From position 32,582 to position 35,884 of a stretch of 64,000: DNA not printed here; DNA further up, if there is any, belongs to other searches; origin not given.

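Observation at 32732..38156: Low-GC island: 4-TM KAP-like P-loop NTPase, divergent FN3 protein and PD-(D/E)XK nuclease, a candidate uncharacterised defence locus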

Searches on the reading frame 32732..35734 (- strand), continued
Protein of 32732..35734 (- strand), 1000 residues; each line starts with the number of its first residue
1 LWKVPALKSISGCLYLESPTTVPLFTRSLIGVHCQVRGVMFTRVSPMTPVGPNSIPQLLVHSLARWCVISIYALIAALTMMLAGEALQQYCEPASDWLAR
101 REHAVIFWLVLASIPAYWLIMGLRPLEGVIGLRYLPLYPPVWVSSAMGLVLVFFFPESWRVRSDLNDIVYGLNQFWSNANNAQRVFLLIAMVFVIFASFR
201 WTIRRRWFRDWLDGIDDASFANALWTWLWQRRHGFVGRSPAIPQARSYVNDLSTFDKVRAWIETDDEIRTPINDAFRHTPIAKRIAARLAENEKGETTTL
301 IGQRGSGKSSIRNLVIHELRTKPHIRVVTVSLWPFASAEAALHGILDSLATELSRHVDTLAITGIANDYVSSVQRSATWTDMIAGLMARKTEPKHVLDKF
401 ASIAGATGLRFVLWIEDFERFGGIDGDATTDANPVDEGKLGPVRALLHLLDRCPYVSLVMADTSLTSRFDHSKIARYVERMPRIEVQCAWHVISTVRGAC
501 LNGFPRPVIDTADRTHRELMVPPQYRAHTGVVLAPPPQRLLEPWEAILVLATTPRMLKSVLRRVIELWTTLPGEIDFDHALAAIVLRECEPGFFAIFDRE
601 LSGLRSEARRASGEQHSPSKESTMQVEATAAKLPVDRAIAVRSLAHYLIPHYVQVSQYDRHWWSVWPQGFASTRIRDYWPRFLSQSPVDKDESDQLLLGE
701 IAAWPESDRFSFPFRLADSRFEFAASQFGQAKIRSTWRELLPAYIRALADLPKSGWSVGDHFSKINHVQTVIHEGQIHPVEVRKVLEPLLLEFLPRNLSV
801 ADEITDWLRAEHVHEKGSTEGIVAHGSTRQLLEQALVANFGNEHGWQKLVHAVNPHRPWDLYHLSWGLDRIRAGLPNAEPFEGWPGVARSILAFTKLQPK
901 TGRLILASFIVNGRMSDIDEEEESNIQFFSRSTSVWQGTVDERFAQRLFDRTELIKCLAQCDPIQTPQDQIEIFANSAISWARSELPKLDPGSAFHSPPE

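Call 35: search_solved_structures(query=A1, max_evalue=1)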
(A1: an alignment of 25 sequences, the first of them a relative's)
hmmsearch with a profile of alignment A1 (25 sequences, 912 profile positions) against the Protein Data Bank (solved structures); distinct sequences matched with E-value up to 1: 188 (the best 60 are shown).
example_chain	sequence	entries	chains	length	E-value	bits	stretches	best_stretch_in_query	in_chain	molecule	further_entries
8zpx_B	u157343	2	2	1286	3.2e-07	32.4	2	224-246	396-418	ABC transporter B family member 1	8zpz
8zq4_B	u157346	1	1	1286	3.2e-07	32.4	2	224-246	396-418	ABC transporter B family member 1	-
9juj_A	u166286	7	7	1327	3.5e-07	32.2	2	224-246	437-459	ABC transporter B family member 1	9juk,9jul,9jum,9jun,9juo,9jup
8wp0_A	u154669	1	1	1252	6.9e-06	28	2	224-246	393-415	ABC transporter B family member 19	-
8woi_A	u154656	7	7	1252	6.9e-06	28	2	224-246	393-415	ABC transporter B family member 19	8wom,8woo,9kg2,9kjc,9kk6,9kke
8jwi_A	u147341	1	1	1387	8.3e-06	27.7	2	219-245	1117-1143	Multidrug resistance protein 1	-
8wdb_D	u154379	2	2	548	8.5e-06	27.7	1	222-249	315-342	Probable dipeptide-transport ATP-binding protein ABC transporter DppD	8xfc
8wd9_D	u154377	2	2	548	8.5e-06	27.6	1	222-249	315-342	Probable dipeptide-transport ATP-binding protein ABC transporter DppD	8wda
8jvh_A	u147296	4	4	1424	8.7e-06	27.6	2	219-245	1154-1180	Multidrug resistance protein 1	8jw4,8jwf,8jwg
9ws4_A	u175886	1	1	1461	9.3e-06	27.5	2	219-245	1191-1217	Multidrug resistance protein 1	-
6c2u_A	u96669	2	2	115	4e-05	25.4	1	210-252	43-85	phosphate-loop protein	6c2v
4f4c_A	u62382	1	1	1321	5.3e-05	25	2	222-245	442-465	Multidrug resistance protein pgp-1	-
6s7p_A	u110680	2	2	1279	0.00016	23.4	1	222-246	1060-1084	Phosphatidylcholine translocator ABCB4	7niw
7niu_A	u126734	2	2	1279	0.00016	23.4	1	222-246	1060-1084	Isoform 2 of Phosphatidylcholine translocator ABCB4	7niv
5eum_A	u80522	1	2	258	0.00026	22.8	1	224-246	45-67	Lipid A export ATP-binding/permease protein MsbA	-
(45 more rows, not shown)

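Call 42: find_related_loci(query=A1, collection=viral_contigs, flank=10000)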
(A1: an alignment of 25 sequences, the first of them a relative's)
Query A1 (933 aa) in viral_contigs; peptide patterns used: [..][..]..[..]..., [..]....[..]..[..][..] (x = any residue, [..] = any of these).
70 stretches matched a pattern, but none encodes a relative of the query by tblastn (E <= 1e-3).

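Call 51: predict_structure(alignment_id=A1)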
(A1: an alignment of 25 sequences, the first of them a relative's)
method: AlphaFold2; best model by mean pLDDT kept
length: 933 residues; sequences in the alignment: 25
mean_pLDDT: 77.6   pTM: 0.70
mean pLDDT of the five models: 77.6, 76.5, 74.6, 74.2, 73.6
residues with pLDDT >= 90: 339; 70-90: 320; 50-70: 157; < 50: 117
segments of 3 or more residues with pLDDT < 50: 91-112, 131-154, 162-180, 357-370, 458-467, 542-549, 589-591, 858-861, 928-933
pLDDT, mean of each block of 10 residues (from residue 1): 71 70 72 74 70 57 63 71 66 41 44 51 58 46 44 50 42 35 77 90 85 93 82 90 94 91 90 90 87 78 72 52 72 85 91 60 42 78 89 82 63 86 93 94 92 74 47 87 92 97 96 97 95 85 48 82 91 93 70 73 88 93 91 87 82 87 90 92 83 67 85 88 94 90 61 72 91 93 90 87 67 88 95 93 86 56 66 90 93 88 89 93 59 42
secondary structure, 60 per line:
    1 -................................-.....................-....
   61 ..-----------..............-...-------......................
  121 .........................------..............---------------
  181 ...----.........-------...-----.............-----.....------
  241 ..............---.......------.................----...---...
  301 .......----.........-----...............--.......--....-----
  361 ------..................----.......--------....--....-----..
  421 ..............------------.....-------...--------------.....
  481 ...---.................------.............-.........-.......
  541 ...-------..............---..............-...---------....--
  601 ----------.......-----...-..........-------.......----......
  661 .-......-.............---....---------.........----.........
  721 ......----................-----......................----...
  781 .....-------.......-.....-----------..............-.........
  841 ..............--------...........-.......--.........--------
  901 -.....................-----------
elements in order (helices of 4 or more, strands of 3 or more residues): H2-33 H35-55 H57-62 H74-87 H99-145 H152-165 H188-196 H212-224 E230-234 H241-254 E258-264 H271-287 H298-307 H312-320 H326-340 E343-349 H352-355 H367-384 E389-395 H404-407 E410-413 H419-434 H447-451 H476-483 H487-503 H510-522 H524-532 H534-543 H551-564 H568-581 H595-598 H611-617 H627-636 H644-650 H655-661 H663-668 H670-682 H686-689 H699-707 H712-726 H731-746 H752-773 H778-785 H793-799 H801-805 H817-830 H832-843 E844-854 E863-873 H875-881 H884-892 H902-922

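Call 55: fold_search(model_id=the predicted structure, library=pdb)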
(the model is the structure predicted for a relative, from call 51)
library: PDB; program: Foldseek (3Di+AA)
matches with E <= 10: 1546; with E <= 0.001: 26
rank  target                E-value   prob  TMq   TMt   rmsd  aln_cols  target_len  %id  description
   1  7tji_D                2.4e-05  1.00  0.17  0.33  15.8       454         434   13  S. cerevisiae ORC bound to 84 bp ARS1 DNA and Cdc6 (state 2) with flexible Orc6 N-terminal domain (released 2022-10-05)
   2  5zr1_D                3.9e-05  1.00  0.18  0.34  18.9       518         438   12  Saccharomyces Cerevisiae Origin Recognition Complex Bound to a 72-bp Origin DNA containing ACS and B1 element (released 2018-07-11)
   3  7tjj_D                6.3e-05  1.00  0.17  0.33  18.8       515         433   12  S. cerevisiae ORC bound to 84 bp ARS1 DNA and Cdc6 (state 1) with docked Orc6 N-terminal domain (released 2022-10-05)
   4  7tjh_D                6.6e-05  1.00  0.17  0.33  19.1       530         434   12  S. cerevisiae ORC bound to 84 bp ARS1 DNA and Cdc6 (state 1) with flexible Orc6 N-terminal domain (released 2022-10-05)
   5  7jgs_C                9.4e-05  1.00  0.16  0.23  30.9       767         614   13  Structure of Drosophila ORC bound to poly(dA/dT) DNA and Cdc6 (conformation 2) (released 2020-09-09)
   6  7jk6_D                1.4e-04  1.00  0.18  0.34  20.0       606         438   12  Structure of Drosophila ORC in the active conformation (released 2020-09-09)
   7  4xgc_C                1.4e-04  1.00  0.17  0.25  29.7       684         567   11  Crystal structure of the eukaryotic origin recognition complex (released 2015-04-01)
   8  2v1u_A                1.6e-04  1.00  0.18  0.38  10.8       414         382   11  STRUCTURE OF THE AEROPYRUM PERNIX ORC1 PROTEIN IN COMPLEX WITH DNA (released 2007-09-18)
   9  2qby_A                1.7e-04  1.00  0.17  0.37  13.4       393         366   11  Crystal structure of a heterodimer of Cdc6/Orc1 initiators bound to origin DNA (from S. solfataricus) (released 2007-09-11)
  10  7jk2_C                1.8e-04  1.00  0.17  0.24  30.8       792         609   13  Structure of Drosophila ORC bound to poly(dA/dT) DNA and Cdc6 (conformation 1) (released 2020-09-09)
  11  1fnn_A                1.8e-04  1.00  0.18  0.39  13.8       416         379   10  CRYSTAL STRUCTURE OF CDC6P FROM PYROBACULUM AEROPHILUM (released 2000-10-04)
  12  7jgr_G                2.1e-04  1.00  0.21  0.47  10.5       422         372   12  Structure of Drosophila ORC bound to DNA (84 bp) and Cdc6 (released 2020-09-09)
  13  7jgr_C                2.1e-04  1.00  0.17  0.25  31.1       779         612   12  Structure of Drosophila ORC bound to DNA (84 bp) and Cdc6 (released 2020-09-09)
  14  7jk6_A                2.3e-04  1.00  0.20  0.43  14.5       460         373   12  Structure of Drosophila ORC in the active conformation (released 2020-09-09)
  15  7jgr_A                2.8e-04  1.00  0.20  0.42  15.1       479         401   13  Structure of Drosophila ORC bound to DNA (84 bp) and Cdc6 (released 2020-09-09)
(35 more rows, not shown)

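Call 64: search_dna_similar(query=window:32735-35617:-, collection=plasmids, mode=protein, max_rows=10)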
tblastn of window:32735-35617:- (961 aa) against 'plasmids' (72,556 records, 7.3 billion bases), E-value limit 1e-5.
No match.

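Call 70: search_protein_families(library=phrogs, proteins=[window:32735-35617:-], max_evalue=0.01)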
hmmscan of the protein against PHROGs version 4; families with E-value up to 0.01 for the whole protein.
window:32735-35617:- (961 aa): 1 family
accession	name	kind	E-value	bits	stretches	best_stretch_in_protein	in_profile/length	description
phrog_296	-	integration and excision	0.0074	16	0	212-288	268-349/626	DNA transposition protein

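Call 82: search_protein_families(library=pfam, alignment_id=A4, max_evalue=0.00001)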
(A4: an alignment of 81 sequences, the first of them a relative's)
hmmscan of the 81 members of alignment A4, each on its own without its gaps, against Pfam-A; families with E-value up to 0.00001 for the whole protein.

A. member 1, L012:6835-8001:- (389 aa): 2 families
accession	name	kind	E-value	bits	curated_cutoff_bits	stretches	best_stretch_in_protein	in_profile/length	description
PF01747.23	ATP-sulfurylase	-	3.6e-87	291.7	24.3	1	173-383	2-211/212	ATP-sulfurylase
PF14306.12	PUA_2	-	1.8e-50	171.1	27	1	5-159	1-157/159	PUA-like domain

B. families by the number of members that match (of 81 scanned): 95 families (the first 25 are shown)
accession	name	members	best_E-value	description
PF01555.25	N6_N4_Mtase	2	8.5e-28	DNA methylase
PF05685.18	Uma2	2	1.8e-23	Putative restriction endonuclease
PF01609.27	DDE_Tnp_1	2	2.9e-14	Transposase DDE domain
PF14312.12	FG-GAP_2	1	5.8e-227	FG-GAP repeat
PF05960.17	DUF885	1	1.1e-165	Bacterial protein of unknown function (DUF885)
PF11855.13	DUF3375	1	4.1e-158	Protein of unknown function (DUF3375)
PF02133.21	Transp_cyt_pur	1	9e-121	Permease for cytosine/purines, uracil, thiamine, allantoin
PF01747.23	ATP-sulfurylase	1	3.6e-87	ATP-sulfurylase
PF00933.27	Glyco_hydro_3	1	3.7e-76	Glycosyl hydrolase family 3 N terminal domain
PF00158.32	Sigma54_activat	1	3.4e-72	Sigma-54 interaction domain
PF13546.12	DDE_5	1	3.8e-72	DDE superfamily endonuclease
PF01266.30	DAO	1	1.1e-67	FAD dependent oxidoreductase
PF11795.13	DUF3322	1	2.1e-60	Uncharacterized protein conserved in bacteria N-term (DUF3322)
PF00496.27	SBP_bac_5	1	1.4e-55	Bacterial extracellular solute-binding proteins, family 5 Middle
PF09983.15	JetD_C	1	1.6e-54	Wadjet protein JetD, C-terminal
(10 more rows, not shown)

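Call 83: search_protein_families(library=padloc, alignment_id=A4, max_evalue=1e-10)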
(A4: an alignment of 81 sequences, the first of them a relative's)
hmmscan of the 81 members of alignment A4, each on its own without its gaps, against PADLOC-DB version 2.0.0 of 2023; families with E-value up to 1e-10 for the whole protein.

A. member 1, L012:6835-8001:- (389 aa): 0 families

B. families by the number of members that match (of 81 scanned): 124 families (the first 25 are shown)
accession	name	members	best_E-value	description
PDLC03371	MTase_II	2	6.9e-28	Type II methyltransferase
PDLC03300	MTase_II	2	1.2e-21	Type II methyltransferase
PDLC03299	MTase_II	2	4.3e-17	Type II methyltransferase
PDLC03216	MTase_II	2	4.1e-16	Type II methyltransferase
PDLC04832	PDC-S03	2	5.6e-16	-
PDLC03738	oMTase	2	2.3e-15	orphan methyltransferase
PDLC03387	MTase_II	2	5.7e-13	Type II methyltransferase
PDLC04833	PDC-S03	2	1.3e-12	-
PDLC05009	PDC-S37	1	0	-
PDLC02621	DrmD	1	0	DrmD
PDLC02643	DrmMI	1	0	DrmMI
PDLC00512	JetC1|JetC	1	0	DUF3584 domain; MukB-like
PDLC00518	JetC1|JetC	1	2.4e-258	DUF3584 domain; MukB-like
PDLC00457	JetA1|JetA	1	2.4e-221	DUF3375 domain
PDLC02638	DrmMI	1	3.4e-193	DrmMI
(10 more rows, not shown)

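Call 104: search_protein_representatives(alignment_id=A1)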
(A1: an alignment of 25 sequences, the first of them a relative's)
Query: 25 sequences, 912 profile positions. Proteins with E-value up to 0.001 (for the whole library): 6517; up to 1e-10: 2307; up to 1e-30: 1095. The best 150 are listed.
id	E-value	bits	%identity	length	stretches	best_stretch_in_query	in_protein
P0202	0.0e+00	1111.2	-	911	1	6-905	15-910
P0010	0.0e+00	1101.9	-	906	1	4-910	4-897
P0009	0.0e+00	1092.2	-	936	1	1-910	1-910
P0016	0.0e+00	1019.5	-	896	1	3-911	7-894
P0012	3.9e-297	1005.0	-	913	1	4-908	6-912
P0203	2.9e-296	1002.1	-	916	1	3-906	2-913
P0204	5.9e-293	991.2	-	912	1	8-908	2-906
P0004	7.7e-289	977.6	-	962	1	1-908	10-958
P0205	1.8e-284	963.1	-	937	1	4-907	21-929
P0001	2.6e-282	956.0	-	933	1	20-909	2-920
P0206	2.7e-281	952.6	-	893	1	20-909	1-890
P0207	1.0e-278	944.1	-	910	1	8-906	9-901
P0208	2.0e-278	943.1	-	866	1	30-907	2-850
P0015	3.0e-278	942.5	-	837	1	5-836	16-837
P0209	3.0e-274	929.3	-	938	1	7-907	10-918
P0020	3.2e-270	915.9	-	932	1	4-900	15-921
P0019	1.3e-265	900.7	-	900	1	4-906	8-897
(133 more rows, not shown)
